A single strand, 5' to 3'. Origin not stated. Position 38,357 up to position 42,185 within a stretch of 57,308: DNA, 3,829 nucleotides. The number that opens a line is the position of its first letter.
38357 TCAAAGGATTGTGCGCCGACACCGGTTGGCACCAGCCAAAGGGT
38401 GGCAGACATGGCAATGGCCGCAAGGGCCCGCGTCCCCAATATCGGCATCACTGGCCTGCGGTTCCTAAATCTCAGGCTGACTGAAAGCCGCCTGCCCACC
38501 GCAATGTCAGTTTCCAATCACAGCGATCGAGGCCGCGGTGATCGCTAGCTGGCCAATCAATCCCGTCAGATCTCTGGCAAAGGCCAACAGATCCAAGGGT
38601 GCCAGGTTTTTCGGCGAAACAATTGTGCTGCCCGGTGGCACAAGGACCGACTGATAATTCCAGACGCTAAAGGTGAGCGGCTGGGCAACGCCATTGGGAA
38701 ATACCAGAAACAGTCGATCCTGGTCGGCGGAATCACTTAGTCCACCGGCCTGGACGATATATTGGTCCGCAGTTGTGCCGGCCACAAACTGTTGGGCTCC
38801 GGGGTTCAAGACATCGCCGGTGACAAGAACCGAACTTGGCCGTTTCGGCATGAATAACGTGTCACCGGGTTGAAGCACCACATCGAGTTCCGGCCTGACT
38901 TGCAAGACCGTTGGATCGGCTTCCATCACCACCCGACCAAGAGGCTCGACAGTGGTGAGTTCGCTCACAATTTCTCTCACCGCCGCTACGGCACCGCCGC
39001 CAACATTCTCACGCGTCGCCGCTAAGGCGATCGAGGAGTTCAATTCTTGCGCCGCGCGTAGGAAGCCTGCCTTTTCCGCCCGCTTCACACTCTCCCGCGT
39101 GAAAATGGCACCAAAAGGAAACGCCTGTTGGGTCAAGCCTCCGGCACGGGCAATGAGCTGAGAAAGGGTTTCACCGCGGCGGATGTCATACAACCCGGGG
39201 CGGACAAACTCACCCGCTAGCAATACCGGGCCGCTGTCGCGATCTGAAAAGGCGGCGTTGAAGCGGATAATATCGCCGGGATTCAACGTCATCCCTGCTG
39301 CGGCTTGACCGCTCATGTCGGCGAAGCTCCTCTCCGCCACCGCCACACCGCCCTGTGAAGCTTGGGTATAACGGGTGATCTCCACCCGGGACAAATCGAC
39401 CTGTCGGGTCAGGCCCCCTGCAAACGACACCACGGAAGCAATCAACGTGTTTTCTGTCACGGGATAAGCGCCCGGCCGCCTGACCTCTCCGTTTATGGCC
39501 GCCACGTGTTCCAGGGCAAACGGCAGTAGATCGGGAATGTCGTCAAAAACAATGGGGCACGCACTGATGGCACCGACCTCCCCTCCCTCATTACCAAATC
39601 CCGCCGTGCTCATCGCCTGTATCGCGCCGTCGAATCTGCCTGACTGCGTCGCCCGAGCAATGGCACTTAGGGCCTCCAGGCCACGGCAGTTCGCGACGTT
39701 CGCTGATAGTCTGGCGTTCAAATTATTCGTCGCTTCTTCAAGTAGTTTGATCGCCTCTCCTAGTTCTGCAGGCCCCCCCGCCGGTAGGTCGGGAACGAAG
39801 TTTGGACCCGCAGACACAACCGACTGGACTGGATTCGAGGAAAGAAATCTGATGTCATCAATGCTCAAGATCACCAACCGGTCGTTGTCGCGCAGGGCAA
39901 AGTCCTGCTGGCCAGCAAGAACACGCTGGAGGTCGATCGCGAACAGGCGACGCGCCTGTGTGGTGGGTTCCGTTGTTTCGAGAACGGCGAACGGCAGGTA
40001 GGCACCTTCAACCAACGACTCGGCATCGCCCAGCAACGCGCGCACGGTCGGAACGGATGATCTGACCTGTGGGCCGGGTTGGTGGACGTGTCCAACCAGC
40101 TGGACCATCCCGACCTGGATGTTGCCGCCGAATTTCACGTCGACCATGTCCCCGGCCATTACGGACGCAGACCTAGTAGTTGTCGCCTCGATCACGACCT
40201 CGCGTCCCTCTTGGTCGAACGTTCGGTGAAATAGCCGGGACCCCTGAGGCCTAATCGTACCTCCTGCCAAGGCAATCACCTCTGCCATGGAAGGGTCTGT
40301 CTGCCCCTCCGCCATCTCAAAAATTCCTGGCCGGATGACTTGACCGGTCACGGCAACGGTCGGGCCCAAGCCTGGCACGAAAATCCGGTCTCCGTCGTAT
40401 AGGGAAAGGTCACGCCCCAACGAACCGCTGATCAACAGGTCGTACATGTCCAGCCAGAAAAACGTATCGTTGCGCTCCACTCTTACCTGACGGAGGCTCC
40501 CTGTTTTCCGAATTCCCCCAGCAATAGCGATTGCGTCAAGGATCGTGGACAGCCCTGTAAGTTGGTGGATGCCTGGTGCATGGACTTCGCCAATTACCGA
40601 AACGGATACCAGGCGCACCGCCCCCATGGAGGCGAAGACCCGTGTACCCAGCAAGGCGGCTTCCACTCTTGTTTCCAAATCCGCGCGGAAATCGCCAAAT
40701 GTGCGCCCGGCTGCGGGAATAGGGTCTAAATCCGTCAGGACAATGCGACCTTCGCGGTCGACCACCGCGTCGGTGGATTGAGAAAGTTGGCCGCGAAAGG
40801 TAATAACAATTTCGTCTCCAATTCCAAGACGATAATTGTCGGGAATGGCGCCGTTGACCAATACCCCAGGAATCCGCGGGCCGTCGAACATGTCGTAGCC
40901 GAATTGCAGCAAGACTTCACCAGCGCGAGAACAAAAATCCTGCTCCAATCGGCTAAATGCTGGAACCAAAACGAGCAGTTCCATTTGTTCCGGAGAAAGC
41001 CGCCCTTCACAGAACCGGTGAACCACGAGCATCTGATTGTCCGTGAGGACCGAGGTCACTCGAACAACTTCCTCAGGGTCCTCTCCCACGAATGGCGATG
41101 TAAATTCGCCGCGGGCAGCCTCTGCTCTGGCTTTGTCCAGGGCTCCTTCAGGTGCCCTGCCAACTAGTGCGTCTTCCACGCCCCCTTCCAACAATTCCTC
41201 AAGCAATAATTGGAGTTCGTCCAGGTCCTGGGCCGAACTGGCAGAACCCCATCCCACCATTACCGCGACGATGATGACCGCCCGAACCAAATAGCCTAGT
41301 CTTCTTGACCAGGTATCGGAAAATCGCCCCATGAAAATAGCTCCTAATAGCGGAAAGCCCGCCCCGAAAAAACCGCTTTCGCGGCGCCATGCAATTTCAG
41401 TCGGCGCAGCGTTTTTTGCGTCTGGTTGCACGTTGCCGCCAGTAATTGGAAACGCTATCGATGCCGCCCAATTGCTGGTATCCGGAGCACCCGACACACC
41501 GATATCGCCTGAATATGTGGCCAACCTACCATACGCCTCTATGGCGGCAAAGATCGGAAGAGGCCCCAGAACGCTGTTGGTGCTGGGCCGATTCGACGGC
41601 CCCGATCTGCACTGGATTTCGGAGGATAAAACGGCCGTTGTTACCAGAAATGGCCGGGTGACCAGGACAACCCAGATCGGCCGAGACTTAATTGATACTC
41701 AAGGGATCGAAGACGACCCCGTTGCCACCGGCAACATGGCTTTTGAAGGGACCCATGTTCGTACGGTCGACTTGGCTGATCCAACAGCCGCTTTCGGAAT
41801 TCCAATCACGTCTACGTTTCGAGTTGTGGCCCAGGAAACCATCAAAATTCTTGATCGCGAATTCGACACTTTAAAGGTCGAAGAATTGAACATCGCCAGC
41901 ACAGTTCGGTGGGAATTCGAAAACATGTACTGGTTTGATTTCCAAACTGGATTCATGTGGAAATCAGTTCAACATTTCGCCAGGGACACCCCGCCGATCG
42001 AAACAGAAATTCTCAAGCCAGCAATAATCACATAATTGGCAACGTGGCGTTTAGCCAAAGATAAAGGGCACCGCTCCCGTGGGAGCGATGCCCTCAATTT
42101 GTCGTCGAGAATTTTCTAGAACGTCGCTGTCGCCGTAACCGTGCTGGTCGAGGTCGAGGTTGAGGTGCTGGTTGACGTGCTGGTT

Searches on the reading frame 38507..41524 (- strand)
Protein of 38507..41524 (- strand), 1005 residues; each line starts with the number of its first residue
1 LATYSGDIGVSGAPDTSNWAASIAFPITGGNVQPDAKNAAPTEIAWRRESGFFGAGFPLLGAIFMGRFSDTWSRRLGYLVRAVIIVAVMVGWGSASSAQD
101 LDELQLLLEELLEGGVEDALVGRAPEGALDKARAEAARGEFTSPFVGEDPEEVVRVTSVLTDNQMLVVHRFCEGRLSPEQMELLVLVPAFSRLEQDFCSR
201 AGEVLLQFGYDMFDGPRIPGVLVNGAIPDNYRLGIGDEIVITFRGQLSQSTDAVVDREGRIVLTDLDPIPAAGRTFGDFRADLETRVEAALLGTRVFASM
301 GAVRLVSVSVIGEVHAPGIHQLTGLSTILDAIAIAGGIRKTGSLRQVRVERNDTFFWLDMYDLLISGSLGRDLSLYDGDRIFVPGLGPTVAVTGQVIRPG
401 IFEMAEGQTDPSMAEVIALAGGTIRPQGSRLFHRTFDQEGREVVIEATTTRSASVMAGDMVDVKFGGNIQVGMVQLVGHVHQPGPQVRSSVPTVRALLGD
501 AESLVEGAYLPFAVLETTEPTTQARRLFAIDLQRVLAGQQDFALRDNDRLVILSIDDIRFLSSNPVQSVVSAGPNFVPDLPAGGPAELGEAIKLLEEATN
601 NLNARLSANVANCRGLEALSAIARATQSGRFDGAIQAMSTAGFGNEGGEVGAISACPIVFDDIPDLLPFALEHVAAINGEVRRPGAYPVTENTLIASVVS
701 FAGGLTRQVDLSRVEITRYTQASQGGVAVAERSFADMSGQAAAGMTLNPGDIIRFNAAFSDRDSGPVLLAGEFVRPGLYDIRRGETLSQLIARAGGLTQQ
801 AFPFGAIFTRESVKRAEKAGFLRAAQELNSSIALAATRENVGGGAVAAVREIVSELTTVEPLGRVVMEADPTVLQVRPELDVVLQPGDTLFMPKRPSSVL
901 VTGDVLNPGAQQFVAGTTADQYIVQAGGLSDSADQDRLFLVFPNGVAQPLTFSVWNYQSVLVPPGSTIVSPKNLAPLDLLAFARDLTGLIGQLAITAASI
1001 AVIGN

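Call 10: search_protein_families(library=pfam, proteins=[window:38507-41524:-], max_evalue=0.001)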
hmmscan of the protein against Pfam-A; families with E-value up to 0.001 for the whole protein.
window:38507-41524:- (1005 aa): 4 families
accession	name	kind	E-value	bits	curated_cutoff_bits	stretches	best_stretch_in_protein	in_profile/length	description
PF10531.15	SLBB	-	5e-36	122.8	27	4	675-726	2-49/55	SLBB domain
PF22461.2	SLBB_2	-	1.5e-30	105.5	27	2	308-383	3-79/79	SLBB domain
PF02563.21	Poly_export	-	4e-11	43.4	28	1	228-289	4-65/77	Polysaccharide biosynthesis/export protein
PF06251.17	Caps_syn_GfcC_C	-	7.9e-08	32.7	20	1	908-968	2-61/90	Capsule biosynthesis GfcC C-terminal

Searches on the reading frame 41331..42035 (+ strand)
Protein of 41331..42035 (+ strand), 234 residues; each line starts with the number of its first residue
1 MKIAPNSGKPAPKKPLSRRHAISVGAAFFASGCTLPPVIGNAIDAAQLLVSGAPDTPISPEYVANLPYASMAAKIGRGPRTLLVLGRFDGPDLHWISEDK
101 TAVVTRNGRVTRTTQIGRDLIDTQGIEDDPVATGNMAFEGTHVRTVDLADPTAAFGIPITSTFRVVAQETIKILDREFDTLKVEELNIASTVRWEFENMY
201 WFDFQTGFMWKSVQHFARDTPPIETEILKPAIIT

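Call 77: search_protein_families(library=pfam, proteins=[window:41331-42035:+], max_evalue=0.01)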
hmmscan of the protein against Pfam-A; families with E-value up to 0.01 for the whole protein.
window:41331-42035:+ (234 aa): 1 family
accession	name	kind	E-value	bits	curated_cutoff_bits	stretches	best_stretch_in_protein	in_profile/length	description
PF11102.13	YjbF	-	1.5e-38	132.8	25.9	1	44-228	2-189/189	Group 4 capsule polysaccharide lipoprotein gfcB, YjbF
